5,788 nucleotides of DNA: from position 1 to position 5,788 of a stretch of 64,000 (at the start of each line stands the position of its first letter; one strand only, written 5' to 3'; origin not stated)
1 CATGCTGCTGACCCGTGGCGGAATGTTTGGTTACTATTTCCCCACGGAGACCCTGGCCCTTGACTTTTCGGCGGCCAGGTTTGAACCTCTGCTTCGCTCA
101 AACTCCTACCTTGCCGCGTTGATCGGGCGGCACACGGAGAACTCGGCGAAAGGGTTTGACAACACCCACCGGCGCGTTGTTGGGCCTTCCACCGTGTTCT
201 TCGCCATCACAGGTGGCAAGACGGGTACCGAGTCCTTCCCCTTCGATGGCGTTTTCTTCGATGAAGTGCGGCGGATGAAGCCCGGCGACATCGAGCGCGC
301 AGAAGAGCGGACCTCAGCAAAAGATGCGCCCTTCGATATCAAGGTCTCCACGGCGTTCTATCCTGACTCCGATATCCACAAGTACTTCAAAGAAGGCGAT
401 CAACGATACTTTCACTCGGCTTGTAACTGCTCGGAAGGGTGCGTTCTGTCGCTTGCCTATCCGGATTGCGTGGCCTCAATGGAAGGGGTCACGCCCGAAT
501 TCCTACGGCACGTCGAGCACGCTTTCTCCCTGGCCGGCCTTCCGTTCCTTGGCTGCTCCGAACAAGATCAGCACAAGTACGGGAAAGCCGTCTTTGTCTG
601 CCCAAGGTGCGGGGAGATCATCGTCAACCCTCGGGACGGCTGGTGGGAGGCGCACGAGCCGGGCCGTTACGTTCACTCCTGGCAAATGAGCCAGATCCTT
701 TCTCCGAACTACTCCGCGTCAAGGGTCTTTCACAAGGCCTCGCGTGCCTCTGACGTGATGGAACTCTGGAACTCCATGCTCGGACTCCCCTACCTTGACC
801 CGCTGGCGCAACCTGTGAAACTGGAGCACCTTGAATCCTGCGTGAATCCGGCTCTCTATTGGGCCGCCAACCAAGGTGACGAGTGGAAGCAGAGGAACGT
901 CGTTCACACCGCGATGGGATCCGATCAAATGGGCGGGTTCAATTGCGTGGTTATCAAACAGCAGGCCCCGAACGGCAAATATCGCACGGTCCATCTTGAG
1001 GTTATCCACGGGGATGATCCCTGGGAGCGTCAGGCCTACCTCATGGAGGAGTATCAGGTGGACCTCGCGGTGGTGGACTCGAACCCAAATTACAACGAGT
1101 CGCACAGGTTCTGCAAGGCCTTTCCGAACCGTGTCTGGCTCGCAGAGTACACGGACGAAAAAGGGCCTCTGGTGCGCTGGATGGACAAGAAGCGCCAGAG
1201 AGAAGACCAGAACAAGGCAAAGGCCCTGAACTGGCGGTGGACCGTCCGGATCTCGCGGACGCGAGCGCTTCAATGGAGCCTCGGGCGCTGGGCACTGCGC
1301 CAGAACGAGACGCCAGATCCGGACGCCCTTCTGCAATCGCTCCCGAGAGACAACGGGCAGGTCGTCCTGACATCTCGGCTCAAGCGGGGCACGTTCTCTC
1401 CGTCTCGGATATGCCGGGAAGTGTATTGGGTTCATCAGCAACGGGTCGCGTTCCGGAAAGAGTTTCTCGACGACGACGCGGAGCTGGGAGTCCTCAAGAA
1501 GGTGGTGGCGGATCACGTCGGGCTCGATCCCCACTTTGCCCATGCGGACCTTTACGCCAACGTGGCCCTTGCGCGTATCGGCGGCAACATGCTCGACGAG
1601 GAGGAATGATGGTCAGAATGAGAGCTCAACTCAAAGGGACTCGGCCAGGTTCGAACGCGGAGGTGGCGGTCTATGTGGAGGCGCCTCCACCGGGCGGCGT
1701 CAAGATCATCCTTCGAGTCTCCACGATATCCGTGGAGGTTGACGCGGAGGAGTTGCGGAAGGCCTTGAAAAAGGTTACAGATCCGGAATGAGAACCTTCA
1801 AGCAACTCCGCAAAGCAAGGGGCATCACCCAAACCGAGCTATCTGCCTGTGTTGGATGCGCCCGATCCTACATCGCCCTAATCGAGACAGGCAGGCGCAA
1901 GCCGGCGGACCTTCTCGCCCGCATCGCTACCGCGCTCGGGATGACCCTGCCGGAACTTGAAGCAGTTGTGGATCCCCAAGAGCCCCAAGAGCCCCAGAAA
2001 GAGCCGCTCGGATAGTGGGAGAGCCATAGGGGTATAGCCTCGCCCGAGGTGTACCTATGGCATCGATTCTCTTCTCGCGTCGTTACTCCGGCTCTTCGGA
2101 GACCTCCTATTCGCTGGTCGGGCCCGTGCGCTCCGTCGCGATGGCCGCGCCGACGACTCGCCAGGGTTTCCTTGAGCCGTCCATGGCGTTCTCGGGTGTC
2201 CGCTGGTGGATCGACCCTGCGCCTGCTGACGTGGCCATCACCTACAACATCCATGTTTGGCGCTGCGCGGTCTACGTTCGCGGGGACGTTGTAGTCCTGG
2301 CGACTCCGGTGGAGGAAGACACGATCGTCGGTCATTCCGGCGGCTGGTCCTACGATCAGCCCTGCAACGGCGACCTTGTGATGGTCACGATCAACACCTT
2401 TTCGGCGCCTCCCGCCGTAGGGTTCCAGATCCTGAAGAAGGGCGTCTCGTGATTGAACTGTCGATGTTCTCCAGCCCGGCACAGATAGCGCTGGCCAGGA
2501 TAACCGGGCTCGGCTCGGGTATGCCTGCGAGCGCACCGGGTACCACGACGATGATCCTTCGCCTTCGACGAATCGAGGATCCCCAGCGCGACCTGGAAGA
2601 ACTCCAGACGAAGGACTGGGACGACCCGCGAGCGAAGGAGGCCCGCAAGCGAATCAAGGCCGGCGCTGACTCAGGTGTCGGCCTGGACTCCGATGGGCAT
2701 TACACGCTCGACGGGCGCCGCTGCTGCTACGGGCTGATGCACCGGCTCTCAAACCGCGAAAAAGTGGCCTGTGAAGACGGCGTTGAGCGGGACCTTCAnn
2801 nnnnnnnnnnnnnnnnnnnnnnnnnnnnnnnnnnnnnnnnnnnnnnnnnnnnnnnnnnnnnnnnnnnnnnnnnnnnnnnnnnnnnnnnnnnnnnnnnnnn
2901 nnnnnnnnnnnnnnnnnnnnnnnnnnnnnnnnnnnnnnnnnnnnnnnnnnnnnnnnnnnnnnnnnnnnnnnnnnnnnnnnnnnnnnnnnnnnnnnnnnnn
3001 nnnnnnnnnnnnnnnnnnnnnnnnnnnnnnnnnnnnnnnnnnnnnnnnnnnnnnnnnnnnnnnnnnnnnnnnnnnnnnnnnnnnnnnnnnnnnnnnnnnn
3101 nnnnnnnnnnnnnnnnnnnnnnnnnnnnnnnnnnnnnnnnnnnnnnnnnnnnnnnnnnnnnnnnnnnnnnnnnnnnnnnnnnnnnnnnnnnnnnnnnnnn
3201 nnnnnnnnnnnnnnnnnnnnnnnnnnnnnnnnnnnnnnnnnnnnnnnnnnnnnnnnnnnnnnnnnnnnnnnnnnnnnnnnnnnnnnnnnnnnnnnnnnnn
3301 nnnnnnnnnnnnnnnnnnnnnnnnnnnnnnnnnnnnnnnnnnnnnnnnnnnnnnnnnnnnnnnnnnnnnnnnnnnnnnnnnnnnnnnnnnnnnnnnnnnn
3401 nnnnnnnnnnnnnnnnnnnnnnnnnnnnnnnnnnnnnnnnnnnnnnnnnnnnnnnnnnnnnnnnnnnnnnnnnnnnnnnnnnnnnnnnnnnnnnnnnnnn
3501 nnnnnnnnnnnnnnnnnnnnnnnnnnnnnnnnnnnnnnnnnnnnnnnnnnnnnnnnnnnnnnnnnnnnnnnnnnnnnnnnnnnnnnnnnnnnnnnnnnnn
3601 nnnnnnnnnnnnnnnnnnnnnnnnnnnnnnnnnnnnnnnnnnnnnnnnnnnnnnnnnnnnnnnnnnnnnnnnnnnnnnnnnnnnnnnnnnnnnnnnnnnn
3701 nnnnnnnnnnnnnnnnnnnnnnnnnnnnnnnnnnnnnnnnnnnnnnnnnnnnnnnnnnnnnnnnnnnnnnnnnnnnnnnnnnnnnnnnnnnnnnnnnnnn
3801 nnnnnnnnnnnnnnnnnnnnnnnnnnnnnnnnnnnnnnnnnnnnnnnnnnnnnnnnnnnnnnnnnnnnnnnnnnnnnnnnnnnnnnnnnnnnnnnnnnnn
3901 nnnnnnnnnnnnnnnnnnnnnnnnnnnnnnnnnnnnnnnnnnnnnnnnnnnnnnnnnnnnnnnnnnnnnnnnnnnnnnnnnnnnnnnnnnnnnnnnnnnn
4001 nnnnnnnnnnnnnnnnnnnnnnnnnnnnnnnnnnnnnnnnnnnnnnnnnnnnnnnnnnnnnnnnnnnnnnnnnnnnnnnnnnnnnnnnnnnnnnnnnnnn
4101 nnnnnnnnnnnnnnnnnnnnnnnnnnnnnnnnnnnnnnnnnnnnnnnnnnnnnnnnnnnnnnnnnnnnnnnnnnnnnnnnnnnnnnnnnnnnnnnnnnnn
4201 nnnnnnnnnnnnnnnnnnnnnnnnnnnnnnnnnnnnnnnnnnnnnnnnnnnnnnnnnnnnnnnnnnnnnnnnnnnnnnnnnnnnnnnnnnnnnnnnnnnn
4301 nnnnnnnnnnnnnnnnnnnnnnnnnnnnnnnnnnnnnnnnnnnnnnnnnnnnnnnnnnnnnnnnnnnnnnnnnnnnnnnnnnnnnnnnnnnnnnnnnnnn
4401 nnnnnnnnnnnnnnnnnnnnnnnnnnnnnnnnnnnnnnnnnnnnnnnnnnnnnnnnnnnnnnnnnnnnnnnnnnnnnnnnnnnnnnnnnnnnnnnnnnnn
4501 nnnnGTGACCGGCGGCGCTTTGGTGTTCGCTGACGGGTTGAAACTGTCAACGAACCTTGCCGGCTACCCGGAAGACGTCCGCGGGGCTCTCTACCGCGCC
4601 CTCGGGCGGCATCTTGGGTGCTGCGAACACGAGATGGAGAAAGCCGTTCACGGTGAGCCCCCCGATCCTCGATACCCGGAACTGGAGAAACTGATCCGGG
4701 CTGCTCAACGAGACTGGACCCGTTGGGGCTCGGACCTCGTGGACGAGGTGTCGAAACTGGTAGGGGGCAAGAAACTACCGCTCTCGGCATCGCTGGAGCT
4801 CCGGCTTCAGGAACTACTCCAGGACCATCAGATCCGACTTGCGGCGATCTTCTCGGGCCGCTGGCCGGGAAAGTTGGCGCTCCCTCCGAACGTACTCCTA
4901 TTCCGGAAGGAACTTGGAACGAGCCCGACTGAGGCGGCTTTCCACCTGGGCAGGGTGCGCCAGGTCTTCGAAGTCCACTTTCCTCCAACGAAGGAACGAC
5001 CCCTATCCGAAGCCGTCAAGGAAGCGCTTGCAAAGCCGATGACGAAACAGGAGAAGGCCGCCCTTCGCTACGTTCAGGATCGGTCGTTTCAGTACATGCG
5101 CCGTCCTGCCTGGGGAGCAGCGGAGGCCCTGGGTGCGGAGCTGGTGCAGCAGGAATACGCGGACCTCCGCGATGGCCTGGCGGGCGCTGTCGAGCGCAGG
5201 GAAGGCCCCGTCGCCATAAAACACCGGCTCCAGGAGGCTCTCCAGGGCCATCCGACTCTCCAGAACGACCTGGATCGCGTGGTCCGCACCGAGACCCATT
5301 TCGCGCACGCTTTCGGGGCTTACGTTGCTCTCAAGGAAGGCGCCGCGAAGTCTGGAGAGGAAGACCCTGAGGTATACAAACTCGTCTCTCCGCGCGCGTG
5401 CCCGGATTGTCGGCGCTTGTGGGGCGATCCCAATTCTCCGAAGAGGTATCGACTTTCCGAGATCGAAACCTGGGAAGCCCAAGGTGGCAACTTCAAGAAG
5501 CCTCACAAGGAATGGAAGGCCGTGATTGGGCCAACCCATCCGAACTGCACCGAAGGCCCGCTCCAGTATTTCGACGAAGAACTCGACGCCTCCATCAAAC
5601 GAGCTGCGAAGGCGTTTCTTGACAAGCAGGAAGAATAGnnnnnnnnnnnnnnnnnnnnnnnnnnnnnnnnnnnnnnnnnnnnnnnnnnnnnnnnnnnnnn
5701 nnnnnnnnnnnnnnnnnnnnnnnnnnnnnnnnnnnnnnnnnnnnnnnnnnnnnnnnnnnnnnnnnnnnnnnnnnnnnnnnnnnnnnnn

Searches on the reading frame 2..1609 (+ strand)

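Call 7: search_protein_families(library=pfam, proteins=[window:2-1609:+], max_evalue=0.01)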
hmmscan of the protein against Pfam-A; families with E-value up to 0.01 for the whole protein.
window:2-1609:+ (535 aa): 1 family
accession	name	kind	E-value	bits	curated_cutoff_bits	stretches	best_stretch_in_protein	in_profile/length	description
PF05876.18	GpA_ATPase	-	3.8e-08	33.7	25.6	1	11-207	61-233/247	Phage terminase large subunit gpA, ATPase domain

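Call 8: search_protein_families(library=phrogs, proteins=[window:2-1609:+], max_evalue=0.001)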
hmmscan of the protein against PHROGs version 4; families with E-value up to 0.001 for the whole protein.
window:2-1609:+ (535 aa): 3 families
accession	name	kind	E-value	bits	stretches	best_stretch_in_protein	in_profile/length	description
phrog_675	-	head and packaging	9e-55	187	1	9-529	88-553/576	terminase large subunit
phrog_15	-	head and packaging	5.1e-09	36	1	11-207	433-606/1330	terminase large subunit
phrog_12876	-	head and packaging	1.1e-06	29.4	1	21-223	8-192/235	terminase large subunit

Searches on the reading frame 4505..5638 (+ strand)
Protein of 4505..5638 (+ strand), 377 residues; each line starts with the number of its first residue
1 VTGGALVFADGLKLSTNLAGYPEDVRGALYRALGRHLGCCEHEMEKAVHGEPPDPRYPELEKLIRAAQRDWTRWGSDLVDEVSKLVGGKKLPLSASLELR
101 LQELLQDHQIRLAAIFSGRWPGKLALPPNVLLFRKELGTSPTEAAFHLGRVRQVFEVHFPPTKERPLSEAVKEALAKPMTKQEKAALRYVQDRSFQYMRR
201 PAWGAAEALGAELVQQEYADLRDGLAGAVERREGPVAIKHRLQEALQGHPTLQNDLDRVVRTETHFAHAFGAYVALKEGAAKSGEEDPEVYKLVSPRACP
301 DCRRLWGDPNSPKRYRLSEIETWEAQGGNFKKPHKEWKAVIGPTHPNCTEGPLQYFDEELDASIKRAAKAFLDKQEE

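Call 7: search_protein_families(library=pfam, proteins=[window:4505-5638:+], max_evalue=0.01)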
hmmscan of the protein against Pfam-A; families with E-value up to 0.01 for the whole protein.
window:4505-5638:+ (377 aa): 0 families

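Call 8: search_protein_families(library=phrogs, proteins=[window:4505-5638:+], max_evalue=0.001)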
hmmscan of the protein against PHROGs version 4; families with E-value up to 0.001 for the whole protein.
window:4505-5638:+ (377 aa): 0 families

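Call 57: search_protein_families(library=pfam, proteins=[window:4505-5638:+], max_evalue=0.1)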
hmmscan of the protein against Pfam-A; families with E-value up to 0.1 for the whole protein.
window:4505-5638:+ (377 aa): 0 families

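Call 79: find_homologous_proteins(query=window:4505-5638:+, max_evalue=0.001)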
Query window:4505-5638:+ (377 aa): 21 proteins with E <= 0.001 among 8000 candidates.
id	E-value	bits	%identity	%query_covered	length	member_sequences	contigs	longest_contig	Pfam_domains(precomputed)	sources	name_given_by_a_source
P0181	1.2e-254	863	100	100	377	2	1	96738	-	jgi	-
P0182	1.0e-84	304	43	97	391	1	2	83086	-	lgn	-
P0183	1.5e-84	303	45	91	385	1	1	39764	-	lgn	-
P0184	2.1e-81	293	45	97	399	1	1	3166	-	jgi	jgi:hypothetical protein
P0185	9.4e-79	284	44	90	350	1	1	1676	-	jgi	-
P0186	1.3e-76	277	43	94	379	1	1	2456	-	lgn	-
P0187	7.4e-76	275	42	95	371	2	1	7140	-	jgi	-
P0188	1.5e-75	273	44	96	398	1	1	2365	-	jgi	jgi:hypothetical protein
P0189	3.1e-74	269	40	96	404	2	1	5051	-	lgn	-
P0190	1.9e-73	267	42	92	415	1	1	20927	-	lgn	-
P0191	5.3e-72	262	41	96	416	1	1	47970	-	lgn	-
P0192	1.5e-71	260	41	98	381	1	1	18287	-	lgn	-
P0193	5.7e-71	258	39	96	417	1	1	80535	-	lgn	-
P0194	7.6e-71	258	42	95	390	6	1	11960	-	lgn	-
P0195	1.3e-69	254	42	94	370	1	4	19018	-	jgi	jgi:hypothetical protein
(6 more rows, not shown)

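Call 81: search_protein_families(library=pfam, alignment_id=A5, max_evalue=10)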
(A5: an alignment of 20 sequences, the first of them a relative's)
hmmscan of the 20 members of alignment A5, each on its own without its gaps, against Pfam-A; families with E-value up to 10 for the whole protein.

A. member 1, P0181 (377 aa): 0 families

B. families by the number of members that match (of 20 scanned): 10 families
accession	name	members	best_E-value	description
PF04233.19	Phage_Mu_F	5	0.014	Phage Mu protein F like protein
PF08825.15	E2_bind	1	0.034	E2 binding domain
PF12875.12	DUF3826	1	0.13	Protein of unknown function (DUF3826)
PF04830.18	DUF637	1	0.14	Possible hemagglutinin (DUF637)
PF08278.16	DnaG_DnaB_bind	1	0.15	DNA primase DnaG DnaB-binding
PF22332.1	TAZ1_RBM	1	0.19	RAP1 binding motif of TAZ1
PF09280.16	XPC-binding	1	0.3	XPC-binding domain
PF13206.11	VSG_B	1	0.56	Trypanosomal VSG domain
PF22061.2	CSN7_HB_subdom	1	1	CSN7 helical bundle subdomain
PF00440.29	TetR_N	1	2.2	Bacterial regulatory proteins, tetR family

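Call 82: search_solved_structures(query=A5, max_evalue=10, show_alignments=2)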
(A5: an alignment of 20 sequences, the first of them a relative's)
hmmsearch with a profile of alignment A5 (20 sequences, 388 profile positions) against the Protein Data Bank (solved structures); distinct sequences matched with E-value up to 10: 5.
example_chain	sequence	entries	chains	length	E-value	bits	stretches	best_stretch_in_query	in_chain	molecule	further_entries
5mfb_A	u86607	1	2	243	0.00044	22.6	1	85-145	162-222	YIII(Dq)4CqI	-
4d4e_A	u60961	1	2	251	0.0011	21.4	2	8-144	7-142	ARMADILLO REPEAT PROTEIN ARM00016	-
5mfi_A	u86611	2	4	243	0.0057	19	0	86-145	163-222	YIII(Dq.V2)4CqI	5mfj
4d49_A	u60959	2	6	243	0.014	17.7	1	86-198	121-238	ARMADILLO REPEAT PROTEIN ARM00027 | YIII(Dq.V1)4CPAF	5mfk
4uos_A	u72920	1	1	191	1.6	10.9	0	64-97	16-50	DESIGNED HELICAL BUNDLE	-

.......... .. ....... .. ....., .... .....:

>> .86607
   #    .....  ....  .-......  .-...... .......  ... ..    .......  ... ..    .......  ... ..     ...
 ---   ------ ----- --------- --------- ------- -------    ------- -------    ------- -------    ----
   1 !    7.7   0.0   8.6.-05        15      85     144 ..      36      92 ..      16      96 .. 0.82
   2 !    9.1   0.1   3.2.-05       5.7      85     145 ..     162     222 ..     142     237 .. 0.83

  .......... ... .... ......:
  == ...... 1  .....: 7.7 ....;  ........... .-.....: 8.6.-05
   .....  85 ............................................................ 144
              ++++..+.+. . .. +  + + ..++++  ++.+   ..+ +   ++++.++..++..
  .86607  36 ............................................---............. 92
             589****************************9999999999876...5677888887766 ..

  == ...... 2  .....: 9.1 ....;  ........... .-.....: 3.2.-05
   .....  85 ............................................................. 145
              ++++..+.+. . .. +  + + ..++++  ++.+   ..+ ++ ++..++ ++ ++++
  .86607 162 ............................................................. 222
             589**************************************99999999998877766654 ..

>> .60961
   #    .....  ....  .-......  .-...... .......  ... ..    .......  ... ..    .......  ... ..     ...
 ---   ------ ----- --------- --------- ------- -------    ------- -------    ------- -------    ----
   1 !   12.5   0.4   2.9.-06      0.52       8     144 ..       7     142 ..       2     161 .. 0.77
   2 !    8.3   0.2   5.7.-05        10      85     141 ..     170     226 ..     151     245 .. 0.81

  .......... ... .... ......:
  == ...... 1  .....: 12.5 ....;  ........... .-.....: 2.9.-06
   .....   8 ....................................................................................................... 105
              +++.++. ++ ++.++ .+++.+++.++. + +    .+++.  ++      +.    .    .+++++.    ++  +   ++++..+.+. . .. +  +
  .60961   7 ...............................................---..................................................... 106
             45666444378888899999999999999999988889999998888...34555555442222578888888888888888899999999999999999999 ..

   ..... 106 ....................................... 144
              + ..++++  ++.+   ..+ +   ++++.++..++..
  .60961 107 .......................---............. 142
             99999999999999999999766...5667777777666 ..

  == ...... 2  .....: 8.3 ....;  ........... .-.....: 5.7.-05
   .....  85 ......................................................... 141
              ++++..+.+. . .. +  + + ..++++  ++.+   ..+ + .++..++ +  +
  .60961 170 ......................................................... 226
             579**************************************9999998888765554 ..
